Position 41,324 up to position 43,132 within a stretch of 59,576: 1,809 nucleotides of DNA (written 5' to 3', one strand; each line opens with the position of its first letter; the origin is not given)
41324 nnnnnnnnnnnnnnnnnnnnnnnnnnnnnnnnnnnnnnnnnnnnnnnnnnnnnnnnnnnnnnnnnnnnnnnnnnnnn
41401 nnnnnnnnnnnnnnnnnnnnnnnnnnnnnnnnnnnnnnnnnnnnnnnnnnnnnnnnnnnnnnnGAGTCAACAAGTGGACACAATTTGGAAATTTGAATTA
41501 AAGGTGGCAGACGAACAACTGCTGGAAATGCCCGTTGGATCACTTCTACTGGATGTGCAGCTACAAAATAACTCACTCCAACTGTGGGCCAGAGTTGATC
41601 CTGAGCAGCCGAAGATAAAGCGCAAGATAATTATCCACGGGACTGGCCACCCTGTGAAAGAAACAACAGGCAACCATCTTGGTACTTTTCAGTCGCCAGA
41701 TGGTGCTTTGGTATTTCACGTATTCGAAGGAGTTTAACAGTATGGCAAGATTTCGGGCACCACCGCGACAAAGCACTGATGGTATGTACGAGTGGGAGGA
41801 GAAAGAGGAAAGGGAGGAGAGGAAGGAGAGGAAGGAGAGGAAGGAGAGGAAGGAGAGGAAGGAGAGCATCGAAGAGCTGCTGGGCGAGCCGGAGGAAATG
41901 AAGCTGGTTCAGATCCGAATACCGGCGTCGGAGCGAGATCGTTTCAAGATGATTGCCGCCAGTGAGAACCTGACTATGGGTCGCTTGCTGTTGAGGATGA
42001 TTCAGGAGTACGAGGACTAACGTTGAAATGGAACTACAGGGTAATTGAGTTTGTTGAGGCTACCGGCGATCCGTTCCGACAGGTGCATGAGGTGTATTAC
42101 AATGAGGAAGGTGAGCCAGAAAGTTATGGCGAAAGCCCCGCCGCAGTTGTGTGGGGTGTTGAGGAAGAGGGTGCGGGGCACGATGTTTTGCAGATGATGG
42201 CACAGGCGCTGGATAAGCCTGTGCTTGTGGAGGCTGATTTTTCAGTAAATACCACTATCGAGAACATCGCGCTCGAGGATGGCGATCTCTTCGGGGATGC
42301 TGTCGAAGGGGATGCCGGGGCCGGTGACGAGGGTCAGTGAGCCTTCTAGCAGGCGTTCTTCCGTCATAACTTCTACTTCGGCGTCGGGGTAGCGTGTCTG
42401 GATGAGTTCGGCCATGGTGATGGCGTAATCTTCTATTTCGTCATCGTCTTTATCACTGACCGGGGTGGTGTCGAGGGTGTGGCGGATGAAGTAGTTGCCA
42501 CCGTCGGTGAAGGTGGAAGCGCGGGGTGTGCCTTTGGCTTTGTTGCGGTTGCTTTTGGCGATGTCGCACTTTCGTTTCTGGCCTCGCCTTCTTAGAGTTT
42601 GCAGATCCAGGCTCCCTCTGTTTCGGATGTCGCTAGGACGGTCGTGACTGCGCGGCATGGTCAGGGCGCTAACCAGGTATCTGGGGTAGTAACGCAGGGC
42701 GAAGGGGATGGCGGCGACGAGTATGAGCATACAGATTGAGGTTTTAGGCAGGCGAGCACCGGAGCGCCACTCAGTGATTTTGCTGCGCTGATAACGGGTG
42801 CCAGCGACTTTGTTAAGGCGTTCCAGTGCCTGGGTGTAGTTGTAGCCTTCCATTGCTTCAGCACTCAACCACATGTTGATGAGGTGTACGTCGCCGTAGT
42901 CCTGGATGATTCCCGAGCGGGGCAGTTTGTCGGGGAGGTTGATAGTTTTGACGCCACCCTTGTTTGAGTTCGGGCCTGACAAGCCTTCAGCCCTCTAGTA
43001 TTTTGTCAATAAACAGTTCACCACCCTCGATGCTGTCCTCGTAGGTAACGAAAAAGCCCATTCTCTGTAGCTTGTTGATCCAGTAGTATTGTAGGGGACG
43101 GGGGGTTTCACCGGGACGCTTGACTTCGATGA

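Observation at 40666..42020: ParF-like ATPase and RHH (ParG-like) partition cassette inside the replication module of a podovirus-like phage with no integrase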

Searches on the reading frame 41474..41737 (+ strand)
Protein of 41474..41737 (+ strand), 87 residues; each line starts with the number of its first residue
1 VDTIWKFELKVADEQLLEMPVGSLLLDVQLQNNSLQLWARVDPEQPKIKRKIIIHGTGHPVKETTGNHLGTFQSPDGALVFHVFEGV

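Call 3: search_protein_families(library=pfam, proteins=[window:41474-41737:+], max_evalue=0.1)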
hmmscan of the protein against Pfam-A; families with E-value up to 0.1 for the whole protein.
window:41474-41737:+ (87 aa): 2 families
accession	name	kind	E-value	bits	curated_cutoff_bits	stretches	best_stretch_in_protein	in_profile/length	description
PF24043.1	DUF7352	-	1.6e-26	92.8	27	1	1-86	1-89/97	Domain of unknown function (DUF7352)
PF22809.1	DUF7014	-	0.042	14.2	27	1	5-65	52-112/137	Domain of unknown function (DUF7014)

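Call 35: search_protein_families(library=ncbifam, proteins=[window:41474-41737:+], max_evalue=0.01)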
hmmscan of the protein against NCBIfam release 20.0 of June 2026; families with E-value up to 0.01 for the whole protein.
window:41474-41737:+ (87 aa): 0 families

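Call 38: search_protein_families(library=phrogs, proteins=[window:41474-41737:+], max_evalue=0.001)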
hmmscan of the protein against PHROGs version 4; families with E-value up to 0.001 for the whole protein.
window:41474-41737:+ (87 aa): 1 family
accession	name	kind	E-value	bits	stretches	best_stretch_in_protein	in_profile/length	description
phrog_3848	-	unknown function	2.4e-23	83.4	1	1-86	1-92/100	-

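Call 75: search_protein_families(library=padloc, proteins=[window:41474-41737:+], max_evalue=0.01)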
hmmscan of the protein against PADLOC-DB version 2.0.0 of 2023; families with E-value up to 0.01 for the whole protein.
window:41474-41737:+ (87 aa): 0 families

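Call 83: search_solved_structures(query=window:41474-41737:+, max_evalue=1)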
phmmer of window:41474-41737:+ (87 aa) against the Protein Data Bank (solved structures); distinct sequences matched with E-value up to 1: 1.
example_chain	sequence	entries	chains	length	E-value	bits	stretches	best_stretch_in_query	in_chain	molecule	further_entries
2m1c_A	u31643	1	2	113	0.52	13.7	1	10-29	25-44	DHH subfamily 1 protein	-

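Call 96: search_dna_similar(query=window:41474-41737:+, collection=phages, mode=protein, max_rows=15, max_evalue=0.001)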
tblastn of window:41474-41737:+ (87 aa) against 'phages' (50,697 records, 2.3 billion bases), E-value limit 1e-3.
Records with a match: 64; places in all: 64; records where one place covers at least 80% of the query: 64.
Best place of each record, by identity: <60% 64.
By first word of the organism name: Gordonia 19; Vibrio 10; Pseudomonas 10; Roseobacter 5; Flavobacterium 4; Microcystis 4; Acinetobacter 2; Microbacterium 2; Janthinobacterium 2; Xanthomonas 2; and 4 more.
By host as written in the record: Gordonia terrae 3612 16; Vibrio lentus 6; Roseobacter denitrificans OCh114 4; Flavobacterium sp. LMO8 4; Pseudomonas aeruginosa 3; Microbacterium foliorum NRRL B-24224 SEA 2; Pseudomonas putida var. Manila 2; Microcystis aeruginosa 2; and 21 more.
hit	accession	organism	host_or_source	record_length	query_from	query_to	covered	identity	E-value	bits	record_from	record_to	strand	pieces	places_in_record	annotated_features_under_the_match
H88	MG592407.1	Vibrio phage 1.023.O._10N.222.51.B4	Vibrio splendidus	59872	3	84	94%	48.8%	6e-20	87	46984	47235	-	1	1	hypothetical protein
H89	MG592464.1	Vibrio phage 1.089.O._10N.261.51.F9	Vibrio lentus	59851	3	84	94%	46.4%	5e-18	82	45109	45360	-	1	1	hypothetical protein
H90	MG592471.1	Vibrio phage 1.098.O._10N.286.51.B9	Vibrio lentus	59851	3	84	94%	46.4%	5e-18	82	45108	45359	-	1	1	hypothetical protein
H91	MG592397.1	Vibrio phage 1.012.O._10N.261.48.C12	Vibrio lentus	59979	3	84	94%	46.4%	5e-18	82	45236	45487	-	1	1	hypothetical protein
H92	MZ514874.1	Acinetobacter phage Ab105-2phideltaCI404ad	Acinetobacter baumannii Ab404_GEIH-2010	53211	3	87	98%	44.2%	2e-14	72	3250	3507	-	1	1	hypothetical protein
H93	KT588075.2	Acinetobacter phage Ab105-2phi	Acinetobacter baumannii Ab105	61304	3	87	98%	44.2%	2e-14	72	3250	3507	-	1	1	hypothetical protein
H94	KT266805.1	Roseobacter phage RDJL Phi 2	Roseobacter denitrificans OCh114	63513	4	86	95%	44.6%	7e-17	79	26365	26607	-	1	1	hypothetical protein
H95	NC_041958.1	Roseobacter phage RDJL Phi 2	Roseobacter denitrificans OCh114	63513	4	86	95%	44.6%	7e-17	79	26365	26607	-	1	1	hypothetical protein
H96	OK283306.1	Roseobacter phage RDJL6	Roseobacter denitrificans OCh 114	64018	4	86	95%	44.6%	6e-15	73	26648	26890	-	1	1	hypothetical protein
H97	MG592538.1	Vibrio phage 1.171.O._10N.261.52.F12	Vibrio lentus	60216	3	84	94%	44.0%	1e-17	81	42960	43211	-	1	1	hypothetical protein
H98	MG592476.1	Vibrio phage 1.104.O._10N.286.49.A12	Vibrio lentus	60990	3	84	94%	44.0%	1e-17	81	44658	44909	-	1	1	hypothetical protein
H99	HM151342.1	Roseobacter phage RDJL Phi 1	Roseobacter denitrificans OCh114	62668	4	86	95%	43.4%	1e-16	78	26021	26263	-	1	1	hypothetical protein RDJLphi1_gp43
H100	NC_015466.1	Roseobacter phage RDJL Phi 1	Roseobacter denitrificans OCh114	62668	4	86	95%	43.4%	1e-16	78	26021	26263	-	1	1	hypothetical protein RDJLphi1_gp43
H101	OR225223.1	Sphingomonas phage Carli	Sphingomonas sp. LR55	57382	1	87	100%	41.3%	1e-13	69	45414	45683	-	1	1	hypothetical protein (x2)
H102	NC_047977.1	Microbacterium phage Hendrix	Microbacterium foliorum NRRL B-24224 SEA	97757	4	86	95%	42.2%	6e-12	65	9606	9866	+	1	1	20: hypothetical protein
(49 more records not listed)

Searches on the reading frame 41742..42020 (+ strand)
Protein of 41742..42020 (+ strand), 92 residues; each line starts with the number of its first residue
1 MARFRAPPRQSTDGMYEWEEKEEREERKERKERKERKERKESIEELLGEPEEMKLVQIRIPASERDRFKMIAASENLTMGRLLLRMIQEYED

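Call 3: search_protein_families(library=pfam, proteins=[window:41742-42020:+], max_evalue=0.1)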
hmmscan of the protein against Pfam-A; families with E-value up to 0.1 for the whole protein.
window:41742-42020:+ (92 aa): 2 families
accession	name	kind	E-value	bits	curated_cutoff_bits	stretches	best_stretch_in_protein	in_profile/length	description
PF23807.1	RHH_10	-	0.0027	18.4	27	1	50-87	18-57/84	Ribbon-helix-helix protein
PF22077.1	C2c1_Nuc-II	-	0.035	14.5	27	1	12-54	43-85/128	CRISPR-associated endonuclease C2c1 Nuc-II domain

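Call 35: search_protein_families(library=ncbifam, proteins=[window:41742-42020:+], max_evalue=0.01)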
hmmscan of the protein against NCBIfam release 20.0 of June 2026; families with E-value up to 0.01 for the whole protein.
window:41742-42020:+ (92 aa): 0 families

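Call 37: search_solved_structures(query=A2, max_evalue=10, show_alignments=3)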
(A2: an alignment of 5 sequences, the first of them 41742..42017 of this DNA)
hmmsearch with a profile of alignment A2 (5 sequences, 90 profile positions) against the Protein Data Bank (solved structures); distinct sequences matched with E-value up to 10: 5.
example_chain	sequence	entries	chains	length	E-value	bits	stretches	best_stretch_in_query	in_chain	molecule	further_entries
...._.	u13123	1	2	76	0.17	15.5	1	34-88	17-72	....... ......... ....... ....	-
6a6x_C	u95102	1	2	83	0.22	15.1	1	54-84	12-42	Antitoxin MazE7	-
1mnt_A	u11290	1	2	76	0.23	15.1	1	55-86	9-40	MNT REPRESSOR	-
6j72_A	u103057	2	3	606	0.77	13.4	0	20-74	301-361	Isoniazid inducible gene protein IniA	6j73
3duf_I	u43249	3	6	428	5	10.8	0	61-76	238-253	Dihydrolipoyllysine-residue acetyltransferase component of pyruvate dehydrogenase complex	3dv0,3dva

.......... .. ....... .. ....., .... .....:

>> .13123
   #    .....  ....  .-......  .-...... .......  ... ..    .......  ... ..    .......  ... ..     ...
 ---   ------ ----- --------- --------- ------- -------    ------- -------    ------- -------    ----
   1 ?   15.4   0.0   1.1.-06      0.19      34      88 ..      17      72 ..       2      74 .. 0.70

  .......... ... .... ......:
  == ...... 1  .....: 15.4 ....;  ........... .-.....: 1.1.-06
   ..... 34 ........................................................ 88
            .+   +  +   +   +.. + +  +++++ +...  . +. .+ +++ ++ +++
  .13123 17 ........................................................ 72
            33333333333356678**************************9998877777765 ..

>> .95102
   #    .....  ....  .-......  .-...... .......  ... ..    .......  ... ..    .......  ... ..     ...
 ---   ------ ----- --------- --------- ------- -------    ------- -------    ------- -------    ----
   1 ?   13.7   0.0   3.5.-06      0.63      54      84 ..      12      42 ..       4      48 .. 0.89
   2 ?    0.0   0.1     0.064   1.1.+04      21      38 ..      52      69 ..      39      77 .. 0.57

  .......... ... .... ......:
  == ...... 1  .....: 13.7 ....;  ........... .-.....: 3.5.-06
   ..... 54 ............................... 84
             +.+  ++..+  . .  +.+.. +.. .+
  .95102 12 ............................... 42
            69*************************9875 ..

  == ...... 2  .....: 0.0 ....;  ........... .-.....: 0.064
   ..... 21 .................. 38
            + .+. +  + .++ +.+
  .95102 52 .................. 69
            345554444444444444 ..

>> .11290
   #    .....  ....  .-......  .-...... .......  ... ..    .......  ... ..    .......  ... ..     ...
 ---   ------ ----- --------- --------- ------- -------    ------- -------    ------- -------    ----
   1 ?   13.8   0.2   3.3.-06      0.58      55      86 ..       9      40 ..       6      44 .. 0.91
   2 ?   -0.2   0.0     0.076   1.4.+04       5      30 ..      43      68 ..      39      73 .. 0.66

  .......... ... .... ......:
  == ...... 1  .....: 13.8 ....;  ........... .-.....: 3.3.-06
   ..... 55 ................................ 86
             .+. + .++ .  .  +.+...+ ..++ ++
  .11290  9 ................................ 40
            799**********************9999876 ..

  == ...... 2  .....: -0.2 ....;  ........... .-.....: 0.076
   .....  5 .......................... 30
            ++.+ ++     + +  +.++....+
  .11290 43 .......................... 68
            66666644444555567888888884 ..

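Call 38: search_protein_families(library=phrogs, proteins=[window:41742-42020:+], max_evalue=0.001)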
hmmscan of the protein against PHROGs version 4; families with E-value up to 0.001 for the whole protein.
window:41742-42020:+ (92 aa): 1 family
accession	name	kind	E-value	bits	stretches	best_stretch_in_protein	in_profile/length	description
phrog_14363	-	unknown function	0.00038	21.2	1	20-77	86-142/172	-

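Call 63: predict_structure(protein=window:41742-42017:+)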
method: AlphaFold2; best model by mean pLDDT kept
length: 92 residues; sequences in the alignment: 1
mean_pLDDT: 75.1   pTM: 0.32
mean pLDDT of the five models: 75.1, 68.9, 68.7, 68.7, 68.4
residues with pLDDT >= 90: 8; 70-90: 53; 50-70: 27; < 50: 4
segments of 3 or more residues with pLDDT < 50: none
pLDDT, mean of each block of 10 residues (from residue 1): 54 61 85 90 73 68 85 83 80 58
secondary structure, 60 per line:
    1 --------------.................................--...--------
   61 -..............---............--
elements in order: H15-47 H62-75 H79-90

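Call 66: fold_search(model_id=the predicted structure, library=pdb)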
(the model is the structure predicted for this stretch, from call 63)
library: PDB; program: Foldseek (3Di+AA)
matches with E <= 10: 62; with E <= 0.001: 0
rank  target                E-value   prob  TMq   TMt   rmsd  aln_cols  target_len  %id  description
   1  9kkd_B                3.0e-01  0.96  0.38  0.73   2.1        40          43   20  the structure of StnY (released 2025-11-19)
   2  2k9i_MODEL_1_A        3.8e-01  0.84  0.37  0.56   2.9        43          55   28  NMR structure of plasmid copy control protein ORF56 from sulfolobus islandicus (released 2009-10-20)
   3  8pv1_CQ               4.1e-01  0.20  0.27  0.15  17.2        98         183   21  Chaetomium thermophilum pre-60S State 6 - pre-5S rotation - L1 intermediate - composite structure (released 2023-11-15)
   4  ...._MODEL_1_A        5.1e-01  0.80  0.40  0.48   7.3        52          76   15  NMR Structure of ParG symmetric dimer (released 2004-01-13)
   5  1b28_MODEL_1_A        5.5e-01  0.85  0.35  0.56   2.7        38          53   16  ARC REPRESSOR MYL MUTANT FROM SALMONELLA BACTERIOPHAGE P22 (released 1999-11-03)
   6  3qoq_A                5.5e-01  0.84  0.39  0.65   2.6        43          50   14  Crystal Structure of the Transcription Factor AmrZ in Complex with the 18 Base Pair amrZ1 Binding Site (released 2012-02-15)
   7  1baz_B                5.9e-01  0.87  0.38  0.76   2.0        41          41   17  ARC REPRESSOR MUTANT PHE10VAL (released 1998-06-17)
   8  9kkd_A                8.0e-01  0.82  0.36  0.68   2.1        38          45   18  the structure of StnY (released 2025-11-19)
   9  2jxg_A                1.0e+00  0.57  0.34  0.59   2.6        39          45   23  Solution Structure of the DNA Binding domain of Proline Utilization A (PutA) (released 2008-02-19)
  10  1par_A                1.2e+00  0.57  0.36  0.59   3.6        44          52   14  DNA RECOGNITION BY BETA-SHEETS IN THE ARC REPRESSOR-OPERATOR CRYSTAL STRUCTURE (released 1994-07-31)
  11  1ea4_B                1.3e+00  0.69  0.37  0.74   2.1        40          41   15  TRANSCRIPTIONAL REPRESSOR COPG/22bp dsDNA COMPLEX (released 2001-07-05)
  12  1bdv_B                1.3e+00  0.63  0.36  0.59   2.9        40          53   18  ARC FV10 COCRYSTAL (released 1999-01-06)
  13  1bdv_D                1.3e+00  0.60  0.36  0.61   2.9        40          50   18  ARC FV10 COCRYSTAL (released 1999-01-06)
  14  1b01_A                1.4e+00  0.66  0.37  0.72   2.0        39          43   15  TRANSCRIPTIONAL REPRESSOR COPG/DNA COMPLEX (released 1999-11-19)
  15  6ajm_C                1.5e+00  0.72  0.39  0.44   1.3        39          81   13  Crystal structure of apo AtaTR (released 2019-01-02)
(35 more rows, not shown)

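Call 75: search_protein_families(library=padloc, proteins=[window:41742-42020:+], max_evalue=0.01)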
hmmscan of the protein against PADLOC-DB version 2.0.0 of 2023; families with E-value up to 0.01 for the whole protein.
window:41742-42020:+ (92 aa): 0 families

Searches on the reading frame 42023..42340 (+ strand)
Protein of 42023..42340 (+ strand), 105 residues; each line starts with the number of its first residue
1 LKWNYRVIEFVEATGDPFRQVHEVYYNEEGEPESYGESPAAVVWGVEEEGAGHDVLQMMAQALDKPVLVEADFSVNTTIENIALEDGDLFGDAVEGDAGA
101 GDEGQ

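Call 3: search_protein_families(library=pfam, proteins=[window:42023-42340:+], max_evalue=0.1)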
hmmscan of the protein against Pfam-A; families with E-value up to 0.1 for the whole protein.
window:42023-42340:+ (105 aa): 0 families

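Call 35: search_protein_families(library=ncbifam, proteins=[window:42023-42340:+], max_evalue=0.01)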
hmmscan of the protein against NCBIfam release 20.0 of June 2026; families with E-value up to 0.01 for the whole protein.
window:42023-42340:+ (105 aa): 1 family
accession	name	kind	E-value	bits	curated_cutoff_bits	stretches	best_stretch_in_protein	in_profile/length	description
TIGR03213.1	23dbph12diox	equivalog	0.0037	16.7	366.45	1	6-59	97-151/287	biphenyl-2,3-diol 1,2-dioxygenase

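Call 38: search_protein_families(library=phrogs, proteins=[window:42023-42340:+], max_evalue=0.001)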
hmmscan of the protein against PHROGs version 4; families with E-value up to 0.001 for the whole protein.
window:42023-42340:+ (105 aa): 1 family
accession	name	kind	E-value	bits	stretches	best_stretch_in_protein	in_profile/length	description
phrog_21321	-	unknown function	3e-11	44.5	1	1-78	17-96/104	-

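Call 75: search_protein_families(library=padloc, proteins=[window:42023-42340:+], max_evalue=0.01)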
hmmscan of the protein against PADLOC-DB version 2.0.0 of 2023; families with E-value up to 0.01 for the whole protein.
window:42023-42340:+ (105 aa): 0 families

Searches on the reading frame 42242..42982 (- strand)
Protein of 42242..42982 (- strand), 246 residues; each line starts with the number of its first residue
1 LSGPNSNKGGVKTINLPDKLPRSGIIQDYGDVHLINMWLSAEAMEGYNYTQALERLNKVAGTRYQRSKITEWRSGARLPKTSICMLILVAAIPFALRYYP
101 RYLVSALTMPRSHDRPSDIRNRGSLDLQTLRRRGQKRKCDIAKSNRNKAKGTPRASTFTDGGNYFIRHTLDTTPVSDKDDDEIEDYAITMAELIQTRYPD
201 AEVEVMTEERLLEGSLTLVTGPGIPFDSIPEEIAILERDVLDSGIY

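Call 3: search_protein_families(library=pfam, proteins=[window:42242-42982:-], max_evalue=0.1)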
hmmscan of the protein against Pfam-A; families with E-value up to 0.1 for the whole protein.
window:42242-42982:- (246 aa): 0 families

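Call 35: search_protein_families(library=ncbifam, proteins=[window:42242-42982:-], max_evalue=0.01)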
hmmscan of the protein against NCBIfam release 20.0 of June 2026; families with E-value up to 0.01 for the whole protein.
window:42242-42982:- (246 aa): 0 families

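Call 38: search_protein_families(library=phrogs, proteins=[window:42242-42982:-], max_evalue=0.001)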
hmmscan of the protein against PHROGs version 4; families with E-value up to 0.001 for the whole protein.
window:42242-42982:- (246 aa): 0 families

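Call 75: search_protein_families(library=padloc, proteins=[window:42242-42982:-], max_evalue=0.01)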
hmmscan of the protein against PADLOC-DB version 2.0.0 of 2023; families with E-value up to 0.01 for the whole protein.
window:42242-42982:- (246 aa): 0 families

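Call 82: search_solved_structures(query=window:42242-42982:-, max_evalue=1)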
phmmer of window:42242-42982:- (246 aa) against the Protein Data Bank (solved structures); distinct sequences matched with E-value up to 1: 0.
